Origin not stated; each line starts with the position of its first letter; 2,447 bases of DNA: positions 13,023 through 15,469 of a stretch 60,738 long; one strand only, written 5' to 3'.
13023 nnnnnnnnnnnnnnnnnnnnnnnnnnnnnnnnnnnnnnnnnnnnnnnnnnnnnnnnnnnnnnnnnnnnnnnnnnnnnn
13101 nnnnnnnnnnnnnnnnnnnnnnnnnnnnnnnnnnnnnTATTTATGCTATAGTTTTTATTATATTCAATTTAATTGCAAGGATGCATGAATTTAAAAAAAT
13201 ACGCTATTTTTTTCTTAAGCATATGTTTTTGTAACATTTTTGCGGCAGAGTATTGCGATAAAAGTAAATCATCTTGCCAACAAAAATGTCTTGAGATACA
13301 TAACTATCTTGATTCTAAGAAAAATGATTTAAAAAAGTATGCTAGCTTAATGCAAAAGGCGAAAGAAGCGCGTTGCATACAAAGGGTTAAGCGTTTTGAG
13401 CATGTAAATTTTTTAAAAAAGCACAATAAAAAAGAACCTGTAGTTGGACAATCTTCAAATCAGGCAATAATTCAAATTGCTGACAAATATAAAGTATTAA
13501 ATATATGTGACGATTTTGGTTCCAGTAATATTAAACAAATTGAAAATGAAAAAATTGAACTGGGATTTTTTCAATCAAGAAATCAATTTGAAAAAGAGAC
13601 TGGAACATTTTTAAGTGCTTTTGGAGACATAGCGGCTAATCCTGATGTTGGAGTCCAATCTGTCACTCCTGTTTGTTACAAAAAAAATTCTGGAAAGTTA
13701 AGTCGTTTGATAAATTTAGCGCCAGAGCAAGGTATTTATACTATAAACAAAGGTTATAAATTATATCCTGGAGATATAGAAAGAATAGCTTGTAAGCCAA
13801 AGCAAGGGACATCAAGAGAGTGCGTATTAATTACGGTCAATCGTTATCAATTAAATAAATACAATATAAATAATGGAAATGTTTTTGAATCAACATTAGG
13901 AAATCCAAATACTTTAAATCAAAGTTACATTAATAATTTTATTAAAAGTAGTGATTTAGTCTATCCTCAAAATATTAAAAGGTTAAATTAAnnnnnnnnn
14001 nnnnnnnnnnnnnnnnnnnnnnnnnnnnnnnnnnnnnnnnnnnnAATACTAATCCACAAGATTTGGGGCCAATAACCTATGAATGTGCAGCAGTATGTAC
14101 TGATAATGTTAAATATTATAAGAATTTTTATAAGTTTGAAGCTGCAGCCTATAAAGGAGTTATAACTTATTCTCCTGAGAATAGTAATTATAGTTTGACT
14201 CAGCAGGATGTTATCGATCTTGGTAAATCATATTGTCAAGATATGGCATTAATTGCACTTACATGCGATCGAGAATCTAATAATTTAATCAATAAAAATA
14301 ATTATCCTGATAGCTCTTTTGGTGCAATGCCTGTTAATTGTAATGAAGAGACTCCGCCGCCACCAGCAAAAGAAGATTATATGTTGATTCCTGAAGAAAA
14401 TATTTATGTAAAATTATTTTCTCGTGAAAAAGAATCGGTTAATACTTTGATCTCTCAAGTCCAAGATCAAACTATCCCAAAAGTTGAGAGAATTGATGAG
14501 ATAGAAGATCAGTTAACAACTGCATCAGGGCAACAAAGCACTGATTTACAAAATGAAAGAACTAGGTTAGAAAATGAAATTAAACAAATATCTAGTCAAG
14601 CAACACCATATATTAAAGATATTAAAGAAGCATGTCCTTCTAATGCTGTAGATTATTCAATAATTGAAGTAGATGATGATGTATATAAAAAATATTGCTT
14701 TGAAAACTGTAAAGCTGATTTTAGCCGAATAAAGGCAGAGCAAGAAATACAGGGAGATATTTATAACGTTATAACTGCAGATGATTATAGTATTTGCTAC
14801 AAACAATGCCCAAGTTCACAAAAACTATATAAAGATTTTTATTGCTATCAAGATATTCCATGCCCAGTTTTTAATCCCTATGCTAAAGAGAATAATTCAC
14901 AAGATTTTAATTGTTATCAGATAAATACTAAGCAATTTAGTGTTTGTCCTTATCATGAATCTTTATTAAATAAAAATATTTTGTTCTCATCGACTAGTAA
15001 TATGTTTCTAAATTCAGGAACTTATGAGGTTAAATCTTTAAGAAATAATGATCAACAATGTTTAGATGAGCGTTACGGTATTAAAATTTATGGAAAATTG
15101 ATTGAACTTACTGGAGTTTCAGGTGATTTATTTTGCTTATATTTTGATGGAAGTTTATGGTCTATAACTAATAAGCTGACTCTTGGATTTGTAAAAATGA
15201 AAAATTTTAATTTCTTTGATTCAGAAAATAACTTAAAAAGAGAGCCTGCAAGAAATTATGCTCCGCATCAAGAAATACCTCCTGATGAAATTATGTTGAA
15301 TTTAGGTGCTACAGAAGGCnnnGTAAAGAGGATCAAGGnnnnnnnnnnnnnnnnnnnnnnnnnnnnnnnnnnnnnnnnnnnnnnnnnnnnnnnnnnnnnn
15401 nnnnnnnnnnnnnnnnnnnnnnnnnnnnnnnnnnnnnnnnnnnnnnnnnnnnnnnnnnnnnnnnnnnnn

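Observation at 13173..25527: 12.4-kb operon of four secreted cysteine-rich proteins of unrecognised family, inserted between rnr and rlmB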

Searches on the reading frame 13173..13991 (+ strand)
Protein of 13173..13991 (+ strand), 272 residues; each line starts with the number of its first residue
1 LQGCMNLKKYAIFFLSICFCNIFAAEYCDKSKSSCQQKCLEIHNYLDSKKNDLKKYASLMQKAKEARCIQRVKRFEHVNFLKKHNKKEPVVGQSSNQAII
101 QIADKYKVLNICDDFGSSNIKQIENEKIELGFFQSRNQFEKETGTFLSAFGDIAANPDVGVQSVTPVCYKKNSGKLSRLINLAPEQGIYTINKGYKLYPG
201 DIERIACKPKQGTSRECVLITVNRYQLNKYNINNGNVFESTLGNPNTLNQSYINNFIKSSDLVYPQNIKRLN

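Call 4: search_protein_families(library=pfam, proteins=[window:13173-13991:+], max_evalue=1)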
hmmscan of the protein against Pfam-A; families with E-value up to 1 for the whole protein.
window:13173-13991:+ (272 aa): 0 families

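Call 5: search_protein_families(library=ncbifam, proteins=[window:13173-13991:+], max_evalue=1)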
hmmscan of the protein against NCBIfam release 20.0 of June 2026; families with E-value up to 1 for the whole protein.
window:13173-13991:+ (272 aa): 0 families

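Call 38: search_solved_structures(query=window:13185-13991:+, max_evalue=1)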
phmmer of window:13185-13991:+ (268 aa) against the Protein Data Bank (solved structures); distinct sequences matched with E-value up to 1: 0.

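Call 58: search_protein_families(library=pfam, proteins=[window:13245-13988:+], max_evalue=10)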
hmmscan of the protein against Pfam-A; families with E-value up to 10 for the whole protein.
window:13245-13988:+ (248 aa): 0 families

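Call 81: search_protein_families(library=phrogs, proteins=[window:13185-13991:+], max_evalue=0.01)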
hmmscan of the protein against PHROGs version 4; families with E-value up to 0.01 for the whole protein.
window:13185-13991:+ (268 aa): 0 families

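Call 82: search_protein_families(library=padloc, proteins=[window:13185-13991:+], max_evalue=0.01)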
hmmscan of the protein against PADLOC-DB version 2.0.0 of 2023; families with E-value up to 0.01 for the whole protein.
window:13185-13991:+ (268 aa): 0 families
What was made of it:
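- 13185..13991 (+): ORF1: 268 aa, signal peptide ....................|AE, mature 28 kDa, pI 9.4, 8 Cys. The C-terminus (aa 204-237 in the numbering from the TTG at 13173) is a weak half-module holding C1 and C2 only. No hit in any family library (calls 4, 5, 38, 58, 81, 82).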

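Call 85: list_cluster_members(proteins=[window:13185-13991:+, window:13173-13991:+, window:13991-15322:+, window:9278-10855:-, window:40801-41652:+, window:39459-40745:-, window:41671-42525:+, window:26938-27384:+, window:26345-26737:+, window:25542-26273:+])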
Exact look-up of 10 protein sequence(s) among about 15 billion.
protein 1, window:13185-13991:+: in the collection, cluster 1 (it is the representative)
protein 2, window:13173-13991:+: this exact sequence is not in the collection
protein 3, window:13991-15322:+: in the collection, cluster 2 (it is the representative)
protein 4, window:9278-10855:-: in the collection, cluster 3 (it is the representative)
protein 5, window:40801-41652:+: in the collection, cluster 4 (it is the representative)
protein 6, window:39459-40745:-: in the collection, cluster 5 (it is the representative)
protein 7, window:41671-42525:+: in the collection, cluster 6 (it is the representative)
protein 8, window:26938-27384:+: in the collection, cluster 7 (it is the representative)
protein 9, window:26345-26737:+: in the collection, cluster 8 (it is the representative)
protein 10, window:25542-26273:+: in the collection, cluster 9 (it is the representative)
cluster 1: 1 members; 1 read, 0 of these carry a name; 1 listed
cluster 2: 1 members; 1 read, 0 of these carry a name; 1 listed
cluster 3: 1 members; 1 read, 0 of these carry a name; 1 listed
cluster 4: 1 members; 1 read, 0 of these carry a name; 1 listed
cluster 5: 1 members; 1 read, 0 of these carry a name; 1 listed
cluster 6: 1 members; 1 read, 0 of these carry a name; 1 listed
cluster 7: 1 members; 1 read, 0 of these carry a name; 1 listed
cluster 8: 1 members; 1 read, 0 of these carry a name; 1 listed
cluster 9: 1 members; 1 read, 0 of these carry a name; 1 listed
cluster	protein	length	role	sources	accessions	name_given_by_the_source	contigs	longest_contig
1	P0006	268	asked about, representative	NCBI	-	-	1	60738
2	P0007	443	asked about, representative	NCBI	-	-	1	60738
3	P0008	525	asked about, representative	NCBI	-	-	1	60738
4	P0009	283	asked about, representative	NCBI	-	-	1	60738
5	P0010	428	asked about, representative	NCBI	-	-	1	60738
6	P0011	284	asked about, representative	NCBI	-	-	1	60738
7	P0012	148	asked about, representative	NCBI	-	-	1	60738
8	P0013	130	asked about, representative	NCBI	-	-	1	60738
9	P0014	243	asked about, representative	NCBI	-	-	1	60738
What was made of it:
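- Single contig; no close relatives to cross-check against (call 85).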

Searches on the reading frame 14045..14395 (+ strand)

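Call 58: search_protein_families(library=pfam, proteins=[window:14045-14395:+], max_evalue=10)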
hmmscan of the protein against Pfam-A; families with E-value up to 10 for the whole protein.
window:14045-14395:+ (117 aa): 2 families
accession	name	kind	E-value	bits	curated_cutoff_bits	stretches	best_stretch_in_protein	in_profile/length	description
PF05695.17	Ycf2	-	0.14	9.7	29.2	1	37-105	1129-1195/1486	Ycf2 family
PF00297.29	Ribosomal_L3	-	0.2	11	22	1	20-85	112-178/369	Ribosomal protein L3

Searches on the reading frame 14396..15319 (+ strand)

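Call 58: search_protein_families(library=pfam, proteins=[window:14396-15319:+], max_evalue=10)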
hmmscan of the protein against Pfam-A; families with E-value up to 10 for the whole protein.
window:14396-15319:+ (308 aa): 3 families
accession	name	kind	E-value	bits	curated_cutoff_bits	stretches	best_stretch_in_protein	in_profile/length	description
PF20496.3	Dbl7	-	0.012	15.5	25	1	29-74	40-88/274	Double strand break localizing Dbl7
PF20289.3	MComp1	-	0.23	11.8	27.3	1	87-123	58-92/99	ABC-three component (ABC-3C) system Middle Component 1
PF23067.1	MG280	-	1.8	8.5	27.4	1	12-149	72-194/259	Uncharacterised protein MG280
